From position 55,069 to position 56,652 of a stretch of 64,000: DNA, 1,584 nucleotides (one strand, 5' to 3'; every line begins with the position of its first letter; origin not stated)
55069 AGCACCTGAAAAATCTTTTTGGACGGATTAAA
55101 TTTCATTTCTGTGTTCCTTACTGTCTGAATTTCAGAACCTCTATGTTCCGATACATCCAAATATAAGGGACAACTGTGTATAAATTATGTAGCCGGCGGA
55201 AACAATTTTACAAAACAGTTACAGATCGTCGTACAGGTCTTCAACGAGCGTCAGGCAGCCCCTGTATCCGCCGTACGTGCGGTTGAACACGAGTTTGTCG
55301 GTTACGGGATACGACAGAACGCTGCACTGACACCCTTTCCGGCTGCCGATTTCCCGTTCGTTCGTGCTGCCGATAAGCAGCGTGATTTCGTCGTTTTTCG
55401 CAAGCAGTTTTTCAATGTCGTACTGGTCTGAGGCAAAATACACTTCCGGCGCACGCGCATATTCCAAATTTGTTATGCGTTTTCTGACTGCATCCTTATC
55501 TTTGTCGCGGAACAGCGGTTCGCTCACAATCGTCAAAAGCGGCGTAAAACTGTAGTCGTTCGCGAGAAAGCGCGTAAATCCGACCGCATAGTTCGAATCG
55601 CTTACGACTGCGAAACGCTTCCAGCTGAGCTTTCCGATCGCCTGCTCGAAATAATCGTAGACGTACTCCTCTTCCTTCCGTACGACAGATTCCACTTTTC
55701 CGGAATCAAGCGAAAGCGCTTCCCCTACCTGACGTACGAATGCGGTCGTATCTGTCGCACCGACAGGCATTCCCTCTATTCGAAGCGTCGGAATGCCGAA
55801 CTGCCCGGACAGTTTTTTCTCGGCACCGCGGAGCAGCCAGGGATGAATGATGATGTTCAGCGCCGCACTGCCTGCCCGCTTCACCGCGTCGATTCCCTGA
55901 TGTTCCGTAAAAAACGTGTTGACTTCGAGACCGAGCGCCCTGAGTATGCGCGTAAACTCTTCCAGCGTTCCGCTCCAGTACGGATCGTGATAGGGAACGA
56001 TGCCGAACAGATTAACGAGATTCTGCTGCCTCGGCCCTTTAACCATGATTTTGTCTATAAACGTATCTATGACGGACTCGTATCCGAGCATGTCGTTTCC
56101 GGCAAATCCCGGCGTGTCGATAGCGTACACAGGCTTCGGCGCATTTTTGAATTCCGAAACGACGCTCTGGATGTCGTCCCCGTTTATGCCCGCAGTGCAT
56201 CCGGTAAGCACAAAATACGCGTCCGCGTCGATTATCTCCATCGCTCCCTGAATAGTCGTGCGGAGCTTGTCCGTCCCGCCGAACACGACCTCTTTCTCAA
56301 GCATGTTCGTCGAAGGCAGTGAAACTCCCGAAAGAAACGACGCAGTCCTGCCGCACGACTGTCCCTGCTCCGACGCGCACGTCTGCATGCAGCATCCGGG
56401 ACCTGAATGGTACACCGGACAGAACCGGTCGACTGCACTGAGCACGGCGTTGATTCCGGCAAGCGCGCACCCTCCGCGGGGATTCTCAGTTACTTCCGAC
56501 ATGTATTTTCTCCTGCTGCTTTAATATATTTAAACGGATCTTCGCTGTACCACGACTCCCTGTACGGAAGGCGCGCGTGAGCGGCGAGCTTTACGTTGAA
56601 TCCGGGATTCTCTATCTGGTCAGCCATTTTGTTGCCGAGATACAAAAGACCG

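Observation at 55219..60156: Orphan nitrogenase-like D/K pair in a sulfur-wired operon with Fe-ADH-like and aminotransferase genes (candidate Mar-like C-S bond reductase)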

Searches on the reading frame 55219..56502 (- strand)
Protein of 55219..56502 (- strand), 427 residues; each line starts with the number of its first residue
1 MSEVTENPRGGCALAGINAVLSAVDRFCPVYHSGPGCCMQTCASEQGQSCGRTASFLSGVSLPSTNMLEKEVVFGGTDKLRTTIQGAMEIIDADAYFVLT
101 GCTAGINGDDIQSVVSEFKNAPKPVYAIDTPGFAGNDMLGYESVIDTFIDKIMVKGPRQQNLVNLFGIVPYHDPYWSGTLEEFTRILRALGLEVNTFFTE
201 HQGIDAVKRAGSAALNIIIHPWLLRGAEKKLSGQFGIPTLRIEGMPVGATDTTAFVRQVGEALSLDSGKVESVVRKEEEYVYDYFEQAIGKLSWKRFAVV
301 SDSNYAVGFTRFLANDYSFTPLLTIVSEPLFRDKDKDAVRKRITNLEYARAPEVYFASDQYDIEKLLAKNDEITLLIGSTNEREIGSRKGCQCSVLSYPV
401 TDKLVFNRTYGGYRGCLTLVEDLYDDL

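Call 3: search_protein_families(library=pfam, proteins=[window:55219-56502:-], max_evalue=0.01)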
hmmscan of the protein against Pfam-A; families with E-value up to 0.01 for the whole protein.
window:55219-56502:- (427 aa): 1 family
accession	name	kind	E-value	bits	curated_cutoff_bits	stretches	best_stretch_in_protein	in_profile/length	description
PF00148.24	Oxidored_nitro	-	7e-70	236.3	28.6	1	12-425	1-396/399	Nitrogenase component 1 type Oxidoreductase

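Call 4: search_protein_families(library=ncbifam, proteins=[window:55219-56502:-], max_evalue=0.01)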
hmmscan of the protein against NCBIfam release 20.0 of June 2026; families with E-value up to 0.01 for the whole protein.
window:55219-56502:- (427 aa): 19 families
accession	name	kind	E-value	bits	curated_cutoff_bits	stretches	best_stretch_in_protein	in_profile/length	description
TIGR01862.1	N2-ase-Ialpha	subfamily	1.3e-28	99.9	486.05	1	11-311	35-335/444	nitrogenase component I subunit alpha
TIGR01278.1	DPOR_BchB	equivalog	4.2e-27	95.2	490.35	1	69-425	62-415/512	ferredoxin:protochlorophyllide reductase (ATP-dependent) subunit B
TIGR01283.1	nifE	equivalog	3.1e-26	92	505.1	1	9-304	42-337/459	nitrogenase iron-molybdenum cofactor biosynthesis protein NifE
NF011047.0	PRK14477.1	equivalog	5e-26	90.8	1229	1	3-276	27-294/917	bifunctional nitrogenase iron-molybdenum cofactor biosynthesis protein NifEN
TIGR01282.1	nifD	equivalog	4.2e-22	78.5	653.55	1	11-298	49-339/466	nitrogenase molybdenum-iron protein alpha chain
TIGR01284.1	alt_nitrog_alph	subfamily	7.5e-21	74.1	512.8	1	11-318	45-349/457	nitrogenase subunit alpha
TIGR01286.1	nifK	equivalog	2.1e-20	72.7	427.3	1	54-425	104-492/516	nitrogenase molybdenum-iron protein subunit beta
NF002789.0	PRK02910.1-3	equivalog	1.1e-17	64.1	509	1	68-424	60-422/535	ferredoxin:protochlorophyllide reductase (ATP-dependent) subunit B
TIGR02932.1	vnfK_nitrog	equivalog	6.3e-14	51.6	873.95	2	7-197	11-198/457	V-containing nitrogenase subunit beta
TIGR01860.1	VNFD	equivalog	3e-13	49.2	823.1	1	10-317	46-350/461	nitrogenase vanadium-iron protein, alpha chain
NF002790.0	PRK02910.1-4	equivalog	7.2e-11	41.4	912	1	181-405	186-398/530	ferredoxin:protochlorophyllide reductase (ATP-dependent) subunit B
TIGR02931.1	anfK_nitrog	equivalog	1.3e-10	40.6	853.85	1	7-423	14-440/461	Fe-only nitrogenase subunit beta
TIGR01861.1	ANFD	equivalog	6.5e-10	38.1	873.8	1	11-265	48-300/513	nitrogenase iron-iron protein, alpha chain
TIGR01285.1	nifN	equivalog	6.6e-10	38.5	326.8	1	56-193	55-197/433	nitrogenase iron-molybdenum cofactor biosynthesis protein NifN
TIGR02014.1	BchZ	equivalog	1.4e-09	37.4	529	1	65-345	59-330/468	chlorophyllide a reductase subunit Z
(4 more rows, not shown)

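Call 7: search_solved_structures(query=window:55219-56502:-, max_evalue=0.001, show_alignments=2)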
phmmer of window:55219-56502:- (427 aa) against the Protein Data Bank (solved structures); distinct sequences matched with E-value up to 0.001: 63 (the best 60 are shown).
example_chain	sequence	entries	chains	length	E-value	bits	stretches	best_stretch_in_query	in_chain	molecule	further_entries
9d9u_C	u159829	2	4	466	3.2e-70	240.5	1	8-425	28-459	Nitrogenase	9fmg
9i0g_A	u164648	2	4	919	1.4e-27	100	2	3-274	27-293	Nitrogenase iron-molybdenum cofactor biosynthesis protein NifE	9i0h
4wn9_A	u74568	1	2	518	3.3e-18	69.1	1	10-282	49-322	Nitrogenase molybdenum-iron protein alpha chain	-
5vpw_A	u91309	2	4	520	3.4e-18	69.1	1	10-282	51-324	Nitrogenase molybdenum-iron protein alpha chain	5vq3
1mio_A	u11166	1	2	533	3.6e-18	69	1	10-282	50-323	NITROGENASE MOLYBDENUM IRON PROTEIN (ALPHA CHAIN)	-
4wes_A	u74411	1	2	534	3.6e-18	69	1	10-282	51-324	Nitrogenase molybdenum-iron protein alpha chain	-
9fmg_A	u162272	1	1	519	1.7e-17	66.7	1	59-315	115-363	Nitrogenase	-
9d9u_A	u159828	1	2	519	1.7e-17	66.7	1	59-315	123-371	Nitrogenase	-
9spz_A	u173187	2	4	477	5.9e-15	58.4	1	10-300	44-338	Nitrogenase protein alpha chain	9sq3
5cx1_B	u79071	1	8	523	2.2e-14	56.5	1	4-423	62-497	Nitrogenase molybdenum-iron protein beta chain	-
4xpi_B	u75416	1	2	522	2.7e-14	56.2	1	4-423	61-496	Nitrogenase molybdenum-iron protein beta chain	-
6o7n_B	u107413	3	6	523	3e-14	56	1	4-423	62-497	Nitrogenase molybdenum-iron protein beta chain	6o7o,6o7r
6o7m_B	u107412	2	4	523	3e-14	56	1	4-423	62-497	Nitrogenase molybdenum-iron protein beta chain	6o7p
11ne_B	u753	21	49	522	3.4e-14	55.9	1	4-423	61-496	Nitrogenase molybdenum-iron protein beta chain | NITROGENASE MOLYBDENUM-IRON PROTEIN | NITROGENASE MOLYBDENUM IRON PROTEIN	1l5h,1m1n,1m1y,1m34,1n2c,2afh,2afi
6o7l_B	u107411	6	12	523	3.5e-14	55.8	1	4-423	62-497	Nitrogenase molybdenum-iron protein beta chain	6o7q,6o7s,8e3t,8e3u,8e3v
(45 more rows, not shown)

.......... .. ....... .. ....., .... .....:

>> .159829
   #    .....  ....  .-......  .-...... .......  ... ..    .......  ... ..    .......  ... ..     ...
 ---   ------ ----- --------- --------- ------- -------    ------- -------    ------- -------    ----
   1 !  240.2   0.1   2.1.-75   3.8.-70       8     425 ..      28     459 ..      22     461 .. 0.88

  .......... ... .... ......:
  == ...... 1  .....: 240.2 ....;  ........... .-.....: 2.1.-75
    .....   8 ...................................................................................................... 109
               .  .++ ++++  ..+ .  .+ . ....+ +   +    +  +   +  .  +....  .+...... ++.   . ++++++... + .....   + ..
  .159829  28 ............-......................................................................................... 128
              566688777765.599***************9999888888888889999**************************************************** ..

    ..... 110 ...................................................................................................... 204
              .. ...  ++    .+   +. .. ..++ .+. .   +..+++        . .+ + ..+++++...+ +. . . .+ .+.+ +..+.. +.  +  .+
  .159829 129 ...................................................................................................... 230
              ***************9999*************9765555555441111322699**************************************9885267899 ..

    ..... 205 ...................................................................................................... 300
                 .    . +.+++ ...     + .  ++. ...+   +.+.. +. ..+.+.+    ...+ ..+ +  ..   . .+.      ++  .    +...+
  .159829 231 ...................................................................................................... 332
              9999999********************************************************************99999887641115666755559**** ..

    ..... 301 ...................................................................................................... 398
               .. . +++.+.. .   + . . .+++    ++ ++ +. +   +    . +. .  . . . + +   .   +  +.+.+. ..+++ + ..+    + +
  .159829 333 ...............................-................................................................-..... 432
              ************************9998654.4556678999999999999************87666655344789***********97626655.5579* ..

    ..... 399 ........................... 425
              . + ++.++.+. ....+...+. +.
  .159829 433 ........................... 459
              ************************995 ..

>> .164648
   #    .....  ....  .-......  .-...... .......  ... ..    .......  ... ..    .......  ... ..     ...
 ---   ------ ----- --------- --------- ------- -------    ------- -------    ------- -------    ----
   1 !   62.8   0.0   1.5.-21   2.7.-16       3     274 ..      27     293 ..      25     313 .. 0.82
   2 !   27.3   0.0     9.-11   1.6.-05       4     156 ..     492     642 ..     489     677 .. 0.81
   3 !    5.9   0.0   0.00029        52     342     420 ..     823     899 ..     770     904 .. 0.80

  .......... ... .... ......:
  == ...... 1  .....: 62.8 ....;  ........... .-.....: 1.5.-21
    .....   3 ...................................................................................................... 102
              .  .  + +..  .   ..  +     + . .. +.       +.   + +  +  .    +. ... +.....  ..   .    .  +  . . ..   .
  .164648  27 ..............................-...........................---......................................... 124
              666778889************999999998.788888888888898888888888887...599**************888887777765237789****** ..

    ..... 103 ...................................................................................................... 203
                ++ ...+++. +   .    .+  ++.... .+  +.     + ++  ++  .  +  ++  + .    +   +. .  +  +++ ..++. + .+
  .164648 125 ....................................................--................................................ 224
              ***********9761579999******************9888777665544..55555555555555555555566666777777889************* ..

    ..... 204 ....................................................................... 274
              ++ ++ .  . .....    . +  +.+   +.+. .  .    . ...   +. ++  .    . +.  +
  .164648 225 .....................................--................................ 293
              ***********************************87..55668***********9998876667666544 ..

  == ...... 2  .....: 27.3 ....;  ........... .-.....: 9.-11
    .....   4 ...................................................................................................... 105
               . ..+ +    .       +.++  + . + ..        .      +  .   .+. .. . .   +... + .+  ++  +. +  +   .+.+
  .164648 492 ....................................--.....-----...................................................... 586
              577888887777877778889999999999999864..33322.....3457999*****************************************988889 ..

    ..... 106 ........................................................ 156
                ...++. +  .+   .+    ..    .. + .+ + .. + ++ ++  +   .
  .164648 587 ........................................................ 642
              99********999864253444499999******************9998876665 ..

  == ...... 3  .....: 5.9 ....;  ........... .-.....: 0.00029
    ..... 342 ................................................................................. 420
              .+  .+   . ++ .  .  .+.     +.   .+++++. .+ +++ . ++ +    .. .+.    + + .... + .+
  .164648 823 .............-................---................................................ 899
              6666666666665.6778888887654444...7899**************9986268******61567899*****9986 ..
